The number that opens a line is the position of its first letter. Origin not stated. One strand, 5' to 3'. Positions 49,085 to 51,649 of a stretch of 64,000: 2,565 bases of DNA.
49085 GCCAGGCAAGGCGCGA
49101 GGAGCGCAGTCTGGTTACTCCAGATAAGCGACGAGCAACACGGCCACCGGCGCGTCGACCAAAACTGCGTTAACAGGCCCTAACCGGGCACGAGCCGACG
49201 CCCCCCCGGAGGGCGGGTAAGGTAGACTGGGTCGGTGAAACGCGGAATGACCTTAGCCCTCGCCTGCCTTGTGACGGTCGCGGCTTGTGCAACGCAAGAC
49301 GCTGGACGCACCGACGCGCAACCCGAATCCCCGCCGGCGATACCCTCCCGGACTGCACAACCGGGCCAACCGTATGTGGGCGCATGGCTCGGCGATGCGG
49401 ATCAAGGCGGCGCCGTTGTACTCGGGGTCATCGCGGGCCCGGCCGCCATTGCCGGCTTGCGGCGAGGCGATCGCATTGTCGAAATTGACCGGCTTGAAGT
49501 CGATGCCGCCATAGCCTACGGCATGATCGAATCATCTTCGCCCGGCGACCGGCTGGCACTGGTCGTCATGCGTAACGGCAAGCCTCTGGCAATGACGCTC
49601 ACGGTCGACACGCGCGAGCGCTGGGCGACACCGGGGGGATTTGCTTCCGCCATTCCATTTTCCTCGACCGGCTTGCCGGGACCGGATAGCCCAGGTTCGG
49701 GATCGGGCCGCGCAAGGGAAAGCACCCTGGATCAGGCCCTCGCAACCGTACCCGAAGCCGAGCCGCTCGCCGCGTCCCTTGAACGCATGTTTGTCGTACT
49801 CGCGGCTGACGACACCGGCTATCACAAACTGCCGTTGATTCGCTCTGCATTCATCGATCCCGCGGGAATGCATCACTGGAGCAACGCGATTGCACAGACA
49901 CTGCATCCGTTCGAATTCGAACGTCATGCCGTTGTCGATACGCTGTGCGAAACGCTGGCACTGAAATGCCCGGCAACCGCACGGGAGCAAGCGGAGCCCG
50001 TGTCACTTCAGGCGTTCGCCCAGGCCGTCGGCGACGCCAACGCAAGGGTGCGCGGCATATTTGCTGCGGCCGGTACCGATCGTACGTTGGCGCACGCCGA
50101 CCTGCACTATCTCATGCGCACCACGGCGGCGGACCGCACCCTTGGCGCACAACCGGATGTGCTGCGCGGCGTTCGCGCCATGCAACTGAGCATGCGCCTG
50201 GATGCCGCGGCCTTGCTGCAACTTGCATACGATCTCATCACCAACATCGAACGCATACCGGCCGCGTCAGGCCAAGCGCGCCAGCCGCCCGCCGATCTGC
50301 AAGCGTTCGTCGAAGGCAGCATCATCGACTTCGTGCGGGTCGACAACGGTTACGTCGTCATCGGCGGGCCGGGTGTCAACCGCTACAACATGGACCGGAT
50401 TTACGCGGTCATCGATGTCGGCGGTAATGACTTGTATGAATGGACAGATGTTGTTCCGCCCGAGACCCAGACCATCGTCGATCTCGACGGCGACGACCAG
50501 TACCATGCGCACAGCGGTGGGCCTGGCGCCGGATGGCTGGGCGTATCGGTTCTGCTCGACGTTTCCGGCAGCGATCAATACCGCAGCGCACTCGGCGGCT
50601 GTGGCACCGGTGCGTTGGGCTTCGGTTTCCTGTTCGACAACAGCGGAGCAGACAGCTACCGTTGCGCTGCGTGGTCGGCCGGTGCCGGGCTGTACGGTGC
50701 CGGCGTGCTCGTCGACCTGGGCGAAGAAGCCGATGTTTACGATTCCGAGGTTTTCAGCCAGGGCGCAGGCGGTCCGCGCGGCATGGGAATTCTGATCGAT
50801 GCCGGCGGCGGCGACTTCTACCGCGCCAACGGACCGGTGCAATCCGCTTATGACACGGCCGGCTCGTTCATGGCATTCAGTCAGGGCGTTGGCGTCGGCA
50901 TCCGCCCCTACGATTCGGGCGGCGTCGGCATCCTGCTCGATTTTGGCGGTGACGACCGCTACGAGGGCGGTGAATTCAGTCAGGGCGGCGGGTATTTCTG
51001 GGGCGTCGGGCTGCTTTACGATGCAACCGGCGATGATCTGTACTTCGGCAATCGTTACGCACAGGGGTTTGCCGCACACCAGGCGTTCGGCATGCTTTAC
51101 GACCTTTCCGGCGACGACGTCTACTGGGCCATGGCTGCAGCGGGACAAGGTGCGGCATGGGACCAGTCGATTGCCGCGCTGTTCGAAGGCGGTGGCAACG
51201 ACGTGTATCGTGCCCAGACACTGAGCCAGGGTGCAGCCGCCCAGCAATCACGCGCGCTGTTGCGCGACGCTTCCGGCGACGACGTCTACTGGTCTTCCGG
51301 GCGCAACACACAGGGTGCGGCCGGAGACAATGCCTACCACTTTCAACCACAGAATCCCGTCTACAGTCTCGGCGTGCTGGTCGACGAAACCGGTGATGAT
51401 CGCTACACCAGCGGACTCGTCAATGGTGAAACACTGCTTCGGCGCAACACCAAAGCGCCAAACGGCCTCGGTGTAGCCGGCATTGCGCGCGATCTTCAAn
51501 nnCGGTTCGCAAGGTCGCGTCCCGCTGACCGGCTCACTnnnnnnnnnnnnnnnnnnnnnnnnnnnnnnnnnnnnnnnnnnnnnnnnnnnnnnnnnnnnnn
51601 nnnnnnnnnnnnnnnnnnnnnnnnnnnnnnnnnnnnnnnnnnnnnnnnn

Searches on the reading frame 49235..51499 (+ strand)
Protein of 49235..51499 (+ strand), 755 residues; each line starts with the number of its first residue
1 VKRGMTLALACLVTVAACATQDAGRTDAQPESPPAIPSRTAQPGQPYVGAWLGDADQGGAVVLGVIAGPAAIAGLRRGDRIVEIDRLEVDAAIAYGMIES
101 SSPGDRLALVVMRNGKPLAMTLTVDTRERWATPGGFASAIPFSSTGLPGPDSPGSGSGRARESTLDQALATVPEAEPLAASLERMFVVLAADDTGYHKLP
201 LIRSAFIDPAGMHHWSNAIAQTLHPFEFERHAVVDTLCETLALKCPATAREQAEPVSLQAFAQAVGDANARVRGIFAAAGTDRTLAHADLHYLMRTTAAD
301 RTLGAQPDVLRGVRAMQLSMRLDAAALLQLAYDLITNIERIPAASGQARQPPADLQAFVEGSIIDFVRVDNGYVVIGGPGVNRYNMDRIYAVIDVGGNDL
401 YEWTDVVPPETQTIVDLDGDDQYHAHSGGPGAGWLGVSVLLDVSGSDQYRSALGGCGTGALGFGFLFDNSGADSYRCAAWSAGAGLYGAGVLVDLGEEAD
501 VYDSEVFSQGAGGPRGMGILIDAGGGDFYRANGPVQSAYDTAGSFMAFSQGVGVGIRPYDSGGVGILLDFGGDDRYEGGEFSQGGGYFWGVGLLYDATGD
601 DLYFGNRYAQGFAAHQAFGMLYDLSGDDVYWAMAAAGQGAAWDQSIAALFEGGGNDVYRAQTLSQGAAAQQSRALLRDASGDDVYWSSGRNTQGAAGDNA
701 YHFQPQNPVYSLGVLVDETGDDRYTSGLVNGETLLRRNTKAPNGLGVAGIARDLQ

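Call 80: find_related_loci(query=window:49235-51499:+, collection=genome_contigs, flank=1000)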
Query window:49235-51499:+ (755 aa) in genome_contigs; peptide patterns used: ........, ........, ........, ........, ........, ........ (x = any residue, [..] = any of these).
47 stretches matched a pattern; 7 encode a relative of the query (tblastn E <= 1e-3); 7 distinct loci.
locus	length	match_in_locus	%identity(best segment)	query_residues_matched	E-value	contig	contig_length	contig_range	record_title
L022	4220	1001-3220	56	3-753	0e+0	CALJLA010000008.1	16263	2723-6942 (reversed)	MAG TPA_asm: uncultured proteobacterium isolate SRR7515930_bin.63_CONCOCT_v1.1_MAG genome assembly, contig: ERZ869936.15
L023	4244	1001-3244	61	1-754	0e+0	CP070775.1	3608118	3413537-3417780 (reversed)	MAG: Betaproteobacteria bacterium isolate bin200 chromosome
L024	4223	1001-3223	51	5-755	0e+0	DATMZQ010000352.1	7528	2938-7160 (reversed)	MAG TPA_asm: Burkholderiales bacterium isolate SMAG_U11139 k141_3392778, whole genome shotgun sequence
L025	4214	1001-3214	51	10-755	0e+0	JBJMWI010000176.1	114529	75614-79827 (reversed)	MAG: Burkholderiales bacterium isolate 12C16O_168h_50_unf_bin_22 k141_2973382, whole genome shotgun sequence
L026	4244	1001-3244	52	2-754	0e+0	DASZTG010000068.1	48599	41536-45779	MAG TPA_asm: Burkholderiales bacterium isolate SMAG_U6070 k141_729729, whole genome shotgun sequence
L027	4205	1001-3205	53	7-753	0e+0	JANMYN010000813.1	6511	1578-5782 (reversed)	MAG: Betaproteobacteria bacterium isolate OTE_8_metabat_302 OTE_8_k141_881818, whole genome shotgun sequence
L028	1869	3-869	68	392-753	7e-116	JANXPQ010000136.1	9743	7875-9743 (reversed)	MAG: Betaproteobacteria bacterium isolate GL140_3_concoct_254_sub GL140_3_k141_2494133, whole genome shotgun sequence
